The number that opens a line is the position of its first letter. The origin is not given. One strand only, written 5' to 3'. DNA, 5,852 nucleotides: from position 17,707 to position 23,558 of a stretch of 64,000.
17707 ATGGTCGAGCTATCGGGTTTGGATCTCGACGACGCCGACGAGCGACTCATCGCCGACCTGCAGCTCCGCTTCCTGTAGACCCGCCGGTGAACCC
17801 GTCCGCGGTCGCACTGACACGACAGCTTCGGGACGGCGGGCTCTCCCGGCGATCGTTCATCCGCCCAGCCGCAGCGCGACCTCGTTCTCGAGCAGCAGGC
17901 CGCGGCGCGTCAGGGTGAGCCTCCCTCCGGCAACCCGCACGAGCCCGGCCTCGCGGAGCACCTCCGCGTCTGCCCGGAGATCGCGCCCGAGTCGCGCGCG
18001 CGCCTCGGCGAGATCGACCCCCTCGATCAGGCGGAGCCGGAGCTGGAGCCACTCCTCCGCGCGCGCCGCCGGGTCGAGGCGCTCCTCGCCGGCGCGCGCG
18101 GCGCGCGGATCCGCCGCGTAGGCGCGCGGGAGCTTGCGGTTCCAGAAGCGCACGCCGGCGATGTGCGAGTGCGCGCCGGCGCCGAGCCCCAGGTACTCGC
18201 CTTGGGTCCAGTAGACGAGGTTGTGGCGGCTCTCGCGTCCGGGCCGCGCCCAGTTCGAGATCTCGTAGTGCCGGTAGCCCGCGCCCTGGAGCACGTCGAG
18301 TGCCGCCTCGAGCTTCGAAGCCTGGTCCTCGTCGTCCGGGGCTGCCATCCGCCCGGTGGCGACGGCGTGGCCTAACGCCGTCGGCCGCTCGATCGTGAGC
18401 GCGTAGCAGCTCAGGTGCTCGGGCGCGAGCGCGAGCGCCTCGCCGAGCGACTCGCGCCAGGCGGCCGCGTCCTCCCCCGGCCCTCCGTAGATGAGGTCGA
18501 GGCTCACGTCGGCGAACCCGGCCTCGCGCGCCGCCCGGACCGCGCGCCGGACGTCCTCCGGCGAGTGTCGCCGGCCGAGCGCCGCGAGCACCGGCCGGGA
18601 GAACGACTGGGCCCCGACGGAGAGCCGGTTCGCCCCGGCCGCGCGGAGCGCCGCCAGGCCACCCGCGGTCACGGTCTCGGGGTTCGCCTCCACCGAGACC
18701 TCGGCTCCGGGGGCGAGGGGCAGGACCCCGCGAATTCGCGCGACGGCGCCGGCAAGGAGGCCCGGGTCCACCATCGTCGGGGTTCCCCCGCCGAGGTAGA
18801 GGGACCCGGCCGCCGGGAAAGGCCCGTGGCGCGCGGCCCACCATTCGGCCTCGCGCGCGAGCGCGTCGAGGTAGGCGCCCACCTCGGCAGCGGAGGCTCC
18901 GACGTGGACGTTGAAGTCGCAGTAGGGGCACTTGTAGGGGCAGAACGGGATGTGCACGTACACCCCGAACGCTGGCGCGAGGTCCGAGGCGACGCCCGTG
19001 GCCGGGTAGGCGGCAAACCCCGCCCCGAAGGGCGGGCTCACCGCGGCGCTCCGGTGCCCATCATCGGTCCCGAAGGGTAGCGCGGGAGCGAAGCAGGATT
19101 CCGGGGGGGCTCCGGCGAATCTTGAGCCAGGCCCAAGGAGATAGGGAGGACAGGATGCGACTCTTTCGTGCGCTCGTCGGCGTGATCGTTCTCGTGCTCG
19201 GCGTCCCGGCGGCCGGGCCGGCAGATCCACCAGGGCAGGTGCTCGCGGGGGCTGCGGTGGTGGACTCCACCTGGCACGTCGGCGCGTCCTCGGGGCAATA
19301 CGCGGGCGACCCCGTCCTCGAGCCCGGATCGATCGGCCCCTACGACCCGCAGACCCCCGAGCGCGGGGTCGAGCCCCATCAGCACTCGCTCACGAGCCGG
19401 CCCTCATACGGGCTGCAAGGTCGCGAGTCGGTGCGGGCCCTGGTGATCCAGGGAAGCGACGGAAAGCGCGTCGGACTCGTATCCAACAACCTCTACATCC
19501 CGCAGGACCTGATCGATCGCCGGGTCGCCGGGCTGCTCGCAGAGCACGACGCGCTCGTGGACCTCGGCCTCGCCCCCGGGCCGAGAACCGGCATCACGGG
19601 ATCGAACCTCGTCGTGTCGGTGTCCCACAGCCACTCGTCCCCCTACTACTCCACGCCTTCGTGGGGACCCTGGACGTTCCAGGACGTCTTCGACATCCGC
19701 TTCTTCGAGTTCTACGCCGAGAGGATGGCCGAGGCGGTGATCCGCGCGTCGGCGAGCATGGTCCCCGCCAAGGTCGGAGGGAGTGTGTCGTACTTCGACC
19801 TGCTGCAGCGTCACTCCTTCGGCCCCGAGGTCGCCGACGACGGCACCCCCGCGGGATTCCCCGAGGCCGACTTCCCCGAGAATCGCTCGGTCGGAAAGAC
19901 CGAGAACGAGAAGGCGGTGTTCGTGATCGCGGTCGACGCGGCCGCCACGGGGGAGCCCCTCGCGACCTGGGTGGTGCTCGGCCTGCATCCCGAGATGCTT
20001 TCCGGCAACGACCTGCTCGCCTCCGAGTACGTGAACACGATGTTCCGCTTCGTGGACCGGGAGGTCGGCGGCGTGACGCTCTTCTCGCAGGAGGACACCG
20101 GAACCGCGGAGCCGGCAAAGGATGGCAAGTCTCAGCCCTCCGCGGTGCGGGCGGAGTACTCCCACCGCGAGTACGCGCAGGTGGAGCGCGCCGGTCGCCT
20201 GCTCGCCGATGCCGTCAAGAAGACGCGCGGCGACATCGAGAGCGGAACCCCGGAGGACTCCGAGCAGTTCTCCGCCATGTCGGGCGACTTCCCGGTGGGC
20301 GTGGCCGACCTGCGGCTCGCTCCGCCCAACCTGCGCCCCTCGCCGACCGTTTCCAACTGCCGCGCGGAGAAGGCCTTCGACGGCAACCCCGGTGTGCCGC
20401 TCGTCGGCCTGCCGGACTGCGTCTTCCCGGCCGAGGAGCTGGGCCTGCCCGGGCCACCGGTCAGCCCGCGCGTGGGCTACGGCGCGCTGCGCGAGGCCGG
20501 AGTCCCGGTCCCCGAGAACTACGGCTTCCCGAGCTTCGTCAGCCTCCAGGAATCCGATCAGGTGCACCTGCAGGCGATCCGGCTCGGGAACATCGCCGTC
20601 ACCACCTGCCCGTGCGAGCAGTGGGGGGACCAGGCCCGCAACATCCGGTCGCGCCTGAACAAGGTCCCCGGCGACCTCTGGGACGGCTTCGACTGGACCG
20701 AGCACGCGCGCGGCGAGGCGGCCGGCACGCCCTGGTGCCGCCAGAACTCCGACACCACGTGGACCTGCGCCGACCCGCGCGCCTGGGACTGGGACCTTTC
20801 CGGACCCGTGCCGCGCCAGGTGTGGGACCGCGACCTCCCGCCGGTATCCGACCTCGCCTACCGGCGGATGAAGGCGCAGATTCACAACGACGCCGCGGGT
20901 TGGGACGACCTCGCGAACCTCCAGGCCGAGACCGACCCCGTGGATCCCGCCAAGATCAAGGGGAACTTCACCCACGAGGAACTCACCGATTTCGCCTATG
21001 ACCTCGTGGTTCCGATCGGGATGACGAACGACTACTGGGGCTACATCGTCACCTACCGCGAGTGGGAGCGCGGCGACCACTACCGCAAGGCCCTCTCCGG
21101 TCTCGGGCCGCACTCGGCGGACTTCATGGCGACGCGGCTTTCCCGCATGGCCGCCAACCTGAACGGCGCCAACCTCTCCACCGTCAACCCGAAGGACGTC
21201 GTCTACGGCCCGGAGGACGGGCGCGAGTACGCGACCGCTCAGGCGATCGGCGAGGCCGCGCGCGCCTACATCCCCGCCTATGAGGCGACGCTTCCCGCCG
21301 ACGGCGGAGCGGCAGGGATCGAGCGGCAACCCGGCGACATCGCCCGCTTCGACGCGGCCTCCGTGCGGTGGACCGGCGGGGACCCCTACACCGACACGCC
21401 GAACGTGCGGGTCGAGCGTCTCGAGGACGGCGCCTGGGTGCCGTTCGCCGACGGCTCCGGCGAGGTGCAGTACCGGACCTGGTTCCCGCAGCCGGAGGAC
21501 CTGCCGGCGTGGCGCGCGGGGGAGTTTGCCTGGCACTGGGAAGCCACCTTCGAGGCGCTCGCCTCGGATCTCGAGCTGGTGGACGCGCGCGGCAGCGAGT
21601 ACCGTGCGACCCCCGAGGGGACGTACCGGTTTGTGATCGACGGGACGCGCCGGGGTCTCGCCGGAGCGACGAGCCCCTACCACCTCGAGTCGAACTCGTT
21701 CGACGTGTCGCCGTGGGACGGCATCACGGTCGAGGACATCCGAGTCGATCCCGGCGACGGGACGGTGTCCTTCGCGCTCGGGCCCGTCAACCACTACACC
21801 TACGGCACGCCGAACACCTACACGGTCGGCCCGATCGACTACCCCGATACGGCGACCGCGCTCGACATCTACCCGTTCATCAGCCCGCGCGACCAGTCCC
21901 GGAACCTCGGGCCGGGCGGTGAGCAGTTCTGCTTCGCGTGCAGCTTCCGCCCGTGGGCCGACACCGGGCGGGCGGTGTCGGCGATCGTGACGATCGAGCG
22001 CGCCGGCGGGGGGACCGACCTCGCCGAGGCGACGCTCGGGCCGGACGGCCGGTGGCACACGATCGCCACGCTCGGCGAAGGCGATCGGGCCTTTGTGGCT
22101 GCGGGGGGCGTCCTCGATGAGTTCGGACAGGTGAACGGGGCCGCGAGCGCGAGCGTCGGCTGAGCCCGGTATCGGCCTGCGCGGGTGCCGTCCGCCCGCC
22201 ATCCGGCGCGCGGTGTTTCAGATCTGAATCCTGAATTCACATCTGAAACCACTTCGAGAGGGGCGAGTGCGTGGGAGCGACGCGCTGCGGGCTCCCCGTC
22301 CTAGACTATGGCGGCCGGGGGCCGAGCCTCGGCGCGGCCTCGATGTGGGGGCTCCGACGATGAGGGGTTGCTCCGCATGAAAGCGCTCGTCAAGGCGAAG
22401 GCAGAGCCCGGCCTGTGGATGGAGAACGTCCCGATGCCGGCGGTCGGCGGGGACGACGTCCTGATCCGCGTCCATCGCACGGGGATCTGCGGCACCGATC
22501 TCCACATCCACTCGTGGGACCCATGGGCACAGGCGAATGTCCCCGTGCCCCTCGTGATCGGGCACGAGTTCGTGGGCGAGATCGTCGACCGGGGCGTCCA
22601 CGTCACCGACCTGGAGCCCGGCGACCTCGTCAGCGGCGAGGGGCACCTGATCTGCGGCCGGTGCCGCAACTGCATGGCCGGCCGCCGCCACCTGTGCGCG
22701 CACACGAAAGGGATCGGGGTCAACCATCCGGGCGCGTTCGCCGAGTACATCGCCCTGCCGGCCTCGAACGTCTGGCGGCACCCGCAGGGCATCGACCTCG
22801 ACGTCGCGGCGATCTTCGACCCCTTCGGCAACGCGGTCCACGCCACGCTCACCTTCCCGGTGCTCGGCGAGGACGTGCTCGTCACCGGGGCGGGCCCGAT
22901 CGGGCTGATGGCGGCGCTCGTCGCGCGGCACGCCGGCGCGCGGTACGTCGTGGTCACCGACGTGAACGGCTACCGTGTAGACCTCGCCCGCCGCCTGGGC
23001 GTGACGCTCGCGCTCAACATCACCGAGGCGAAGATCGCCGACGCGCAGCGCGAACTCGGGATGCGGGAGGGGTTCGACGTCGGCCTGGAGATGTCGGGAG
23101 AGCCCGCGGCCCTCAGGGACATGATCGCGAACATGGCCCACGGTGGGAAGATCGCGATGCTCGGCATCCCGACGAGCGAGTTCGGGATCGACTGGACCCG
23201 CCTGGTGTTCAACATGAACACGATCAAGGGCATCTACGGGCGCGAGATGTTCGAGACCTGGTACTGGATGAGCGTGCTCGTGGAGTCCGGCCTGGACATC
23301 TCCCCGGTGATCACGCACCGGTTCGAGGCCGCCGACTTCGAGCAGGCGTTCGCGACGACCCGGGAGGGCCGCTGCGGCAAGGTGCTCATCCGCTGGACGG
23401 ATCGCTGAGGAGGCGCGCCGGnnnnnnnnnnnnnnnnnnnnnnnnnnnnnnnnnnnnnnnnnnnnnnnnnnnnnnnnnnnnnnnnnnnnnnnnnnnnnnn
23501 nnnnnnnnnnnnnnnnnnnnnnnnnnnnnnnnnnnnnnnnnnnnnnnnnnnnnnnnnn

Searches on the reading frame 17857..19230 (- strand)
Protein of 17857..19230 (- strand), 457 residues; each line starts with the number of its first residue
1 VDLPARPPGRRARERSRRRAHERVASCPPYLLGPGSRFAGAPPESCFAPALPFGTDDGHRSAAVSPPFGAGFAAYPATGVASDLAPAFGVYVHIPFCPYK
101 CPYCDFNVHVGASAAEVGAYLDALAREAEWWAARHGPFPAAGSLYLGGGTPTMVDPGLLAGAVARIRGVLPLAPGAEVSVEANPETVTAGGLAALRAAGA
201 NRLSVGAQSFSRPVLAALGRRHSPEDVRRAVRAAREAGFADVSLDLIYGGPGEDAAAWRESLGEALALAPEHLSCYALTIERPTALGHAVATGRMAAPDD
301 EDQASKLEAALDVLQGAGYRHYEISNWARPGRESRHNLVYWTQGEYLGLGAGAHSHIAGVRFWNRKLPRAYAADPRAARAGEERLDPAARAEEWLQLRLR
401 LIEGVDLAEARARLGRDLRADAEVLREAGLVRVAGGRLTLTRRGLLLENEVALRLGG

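Call 28: search_protein_families(library=pfam, proteins=[window:17857-19230:-], max_evalue=0.00001)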
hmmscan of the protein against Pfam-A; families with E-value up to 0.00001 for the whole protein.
window:17857-19230:- (457 aa): 2 families
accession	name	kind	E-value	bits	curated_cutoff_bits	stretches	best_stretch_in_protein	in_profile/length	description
PF04055.27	Radical_SAM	-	6.6e-26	91.9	29.5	1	91-261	1-162/166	Radical SAM superfamily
PF06969.22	HemN_C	-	5.5e-09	36.4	24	1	385-447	1-67/67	HemN C-terminal domain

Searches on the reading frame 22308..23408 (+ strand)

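Call 28: search_protein_families(library=pfam, proteins=[window:22308-23408:+], max_evalue=0.00001)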
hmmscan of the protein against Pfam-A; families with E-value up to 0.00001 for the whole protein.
window:22308-23408:+ (366 aa): 3 families
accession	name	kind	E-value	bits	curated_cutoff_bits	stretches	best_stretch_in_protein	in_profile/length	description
PF08240.17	ADH_N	-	1.8e-27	96.1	23.5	1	49-159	3-103/104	Alcohol dehydrogenase GroES-like domain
PF00107.32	ADH_zinc_N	-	3.2e-23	82.5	31.8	1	197-323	1-125/129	Zinc-binding dehydrogenase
PF16912.11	Glu_dehyd_C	-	4.4e-11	43.1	34.9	1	183-350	27-200/211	Glucose dehydrogenase C-terminus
